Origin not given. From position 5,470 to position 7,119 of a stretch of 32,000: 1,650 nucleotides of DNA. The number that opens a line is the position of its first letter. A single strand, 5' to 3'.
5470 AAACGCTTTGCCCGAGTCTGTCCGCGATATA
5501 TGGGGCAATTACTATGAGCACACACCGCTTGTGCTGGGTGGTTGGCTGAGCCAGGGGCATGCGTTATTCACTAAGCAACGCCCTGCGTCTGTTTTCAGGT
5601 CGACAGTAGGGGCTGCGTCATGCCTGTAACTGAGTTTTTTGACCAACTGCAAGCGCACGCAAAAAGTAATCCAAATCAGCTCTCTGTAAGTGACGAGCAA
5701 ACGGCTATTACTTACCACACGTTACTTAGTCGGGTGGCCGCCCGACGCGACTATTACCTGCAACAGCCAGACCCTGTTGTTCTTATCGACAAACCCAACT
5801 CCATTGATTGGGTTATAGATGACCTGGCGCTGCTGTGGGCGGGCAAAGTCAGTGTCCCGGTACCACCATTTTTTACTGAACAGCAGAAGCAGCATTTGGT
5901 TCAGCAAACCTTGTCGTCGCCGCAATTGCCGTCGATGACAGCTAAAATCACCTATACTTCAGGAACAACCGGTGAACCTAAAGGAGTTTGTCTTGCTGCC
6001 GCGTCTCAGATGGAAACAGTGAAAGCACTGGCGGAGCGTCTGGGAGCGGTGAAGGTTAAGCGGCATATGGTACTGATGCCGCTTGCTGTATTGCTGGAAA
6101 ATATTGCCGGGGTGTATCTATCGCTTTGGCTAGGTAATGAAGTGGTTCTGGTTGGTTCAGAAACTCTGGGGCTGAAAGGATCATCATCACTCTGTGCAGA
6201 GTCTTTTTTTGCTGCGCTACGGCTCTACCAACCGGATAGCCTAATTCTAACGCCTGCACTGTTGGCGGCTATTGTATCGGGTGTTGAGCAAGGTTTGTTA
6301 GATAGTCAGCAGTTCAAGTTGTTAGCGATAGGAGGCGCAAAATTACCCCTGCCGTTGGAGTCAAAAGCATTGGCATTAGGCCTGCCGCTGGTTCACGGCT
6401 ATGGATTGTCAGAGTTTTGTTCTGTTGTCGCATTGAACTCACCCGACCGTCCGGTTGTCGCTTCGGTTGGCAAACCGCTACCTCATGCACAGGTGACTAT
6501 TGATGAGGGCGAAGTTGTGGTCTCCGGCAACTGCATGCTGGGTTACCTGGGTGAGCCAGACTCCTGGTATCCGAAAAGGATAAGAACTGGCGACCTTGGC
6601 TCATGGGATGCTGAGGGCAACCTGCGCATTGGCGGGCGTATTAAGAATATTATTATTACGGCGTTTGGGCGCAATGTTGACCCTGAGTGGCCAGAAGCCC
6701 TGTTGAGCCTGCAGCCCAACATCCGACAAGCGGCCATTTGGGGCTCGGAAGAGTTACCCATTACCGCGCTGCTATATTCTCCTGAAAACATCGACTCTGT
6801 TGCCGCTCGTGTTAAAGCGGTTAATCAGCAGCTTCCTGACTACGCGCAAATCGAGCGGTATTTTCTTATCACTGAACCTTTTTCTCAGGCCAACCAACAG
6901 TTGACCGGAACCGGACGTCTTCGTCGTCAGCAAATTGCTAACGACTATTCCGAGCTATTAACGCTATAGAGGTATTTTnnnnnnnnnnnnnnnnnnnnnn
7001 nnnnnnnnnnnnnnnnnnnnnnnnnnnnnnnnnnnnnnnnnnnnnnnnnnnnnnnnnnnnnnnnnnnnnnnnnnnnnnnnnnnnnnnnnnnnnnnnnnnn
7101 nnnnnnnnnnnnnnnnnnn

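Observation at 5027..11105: Seven-gene translationally coupled operon: hemolysin-family GNAT-like protein, adenylase, di-iron HDO, SDR, secreted TPR and its own PmrAB-like two-component system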

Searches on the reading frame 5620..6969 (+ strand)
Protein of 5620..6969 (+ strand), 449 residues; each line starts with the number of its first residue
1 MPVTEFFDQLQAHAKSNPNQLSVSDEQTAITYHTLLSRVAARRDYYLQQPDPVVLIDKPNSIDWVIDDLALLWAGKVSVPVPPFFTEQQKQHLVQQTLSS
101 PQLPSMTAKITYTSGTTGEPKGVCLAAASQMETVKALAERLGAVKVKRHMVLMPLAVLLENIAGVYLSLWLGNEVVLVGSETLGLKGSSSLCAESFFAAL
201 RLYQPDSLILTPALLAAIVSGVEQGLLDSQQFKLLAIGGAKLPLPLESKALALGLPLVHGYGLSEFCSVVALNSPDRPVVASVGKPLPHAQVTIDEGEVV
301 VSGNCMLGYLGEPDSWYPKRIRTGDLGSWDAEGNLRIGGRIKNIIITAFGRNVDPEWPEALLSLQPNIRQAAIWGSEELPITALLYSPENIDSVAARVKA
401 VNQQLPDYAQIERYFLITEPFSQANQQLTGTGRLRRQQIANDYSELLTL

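Call 3: search_protein_families(library=pfam, proteins=[window:5620-6969:+], max_evalue=0.01)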
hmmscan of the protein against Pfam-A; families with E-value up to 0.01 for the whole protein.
window:5620-6969:+ (449 aa): 2 families
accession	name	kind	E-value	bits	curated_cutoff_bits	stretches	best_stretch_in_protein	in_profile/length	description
PF00501.34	AMP-binding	-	4.1e-36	125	29.9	2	102-304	159-377/384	AMP-binding enzyme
PF23562.2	AMP-binding_C_3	-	6.3e-06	27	20.8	1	343-445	2-114/124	AMP-binding enzyme C-terminal domain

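Call 4: search_protein_families(library=ncbifam, proteins=[window:5620-6969:+], max_evalue=0.01)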
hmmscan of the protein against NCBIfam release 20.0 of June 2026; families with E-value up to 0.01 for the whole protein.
window:5620-6969:+ (449 aa): 94 families (the best 25 are shown)
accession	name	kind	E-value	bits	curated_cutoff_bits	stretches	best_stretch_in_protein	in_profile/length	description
NF004837.0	PRK06187.1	subfamily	3.4e-34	118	476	1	106-376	171-456/531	long-chain-fatty-acid--CoA ligase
TIGR01923.1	menE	equivalog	1.2e-30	106.7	330.15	1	105-377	113-383/442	o-succinylbenzoate--CoA ligase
NF005801.1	PRK07656.1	equivalog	3.1e-30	105.3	657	2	101-375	160-436/500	FadD3 family acyl-CoA ligase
NF005714.0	PRK07529.1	subfamily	6.6e-27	94.1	632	1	52-375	165-508/640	acyl-CoA synthetase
NF038343.1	ligase_FadD11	exception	1.6e-25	89.6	950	3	236-356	332-460/585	fatty acid--CoA ligase FadD11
NF006181.0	PRK08314.1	subfamily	1.2e-23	83.2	705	2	108-376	207-486/563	long-chain-fatty-acid--CoA ligase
NF006539.0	PRK09029.1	equivalog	2.9e-23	82.5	494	1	226-374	232-385/458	o-succinylbenzoate--CoA ligase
NF004511.1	PRK05852.1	equivalog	1.3e-22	80.1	650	1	99-377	149-439/505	FadD7 family fatty acid--CoA ligase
NF002966.0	PRK03640.1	equivalog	6.2e-22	77.8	556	1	89-378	125-418/483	o-succinylbenzoate--CoA ligase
NF005877.1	PRK07824.1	equivalog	2.9e-21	75.9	345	1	67-379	3-299/362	o-succinylbenzoate--CoA ligase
TIGR01733.1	AA-adenyl-dom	subfamily_domain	4.9e-20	71.7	317.4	1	77-372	92-408/409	amino acid adenylation domain-containing protein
NF004114.0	PRK05605.1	equivalog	7.9e-20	70.7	766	1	103-377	219-504/575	long-chain-fatty-acid--CoA ligase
NF005660.0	PRK07445.1-2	equivalog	5.4e-19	68.3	525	1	211-419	163-372/397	O-succinylbenzoic acid--CoA ligase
NF052269.1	Staph_lig_FadD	equivalog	1.4e-18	66.6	650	1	105-379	150-430/499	long-chain-fatty-acid--CoA ligase FadD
TIGR03208.1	cyc_hxne_CoA_lg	equivalog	2.3e-17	63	792.3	1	104-375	194-472/538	cyclohexanecarboxylate-CoA ligase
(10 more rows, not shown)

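Call 86: search_solved_structures(query=window:5620-6969:+, max_evalue=1e-15)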
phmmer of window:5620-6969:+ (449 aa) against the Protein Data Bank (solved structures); distinct sequences matched with E-value up to 1e-15: 2.
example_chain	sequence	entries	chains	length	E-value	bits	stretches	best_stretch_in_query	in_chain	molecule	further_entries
5x8f_A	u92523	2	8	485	3e-19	72.5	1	105-379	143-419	2-succinylbenzoate--CoA ligase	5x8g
5buq_A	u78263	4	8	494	5.7e-19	71.6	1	105-378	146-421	2-succinylbenzoate--CoA ligase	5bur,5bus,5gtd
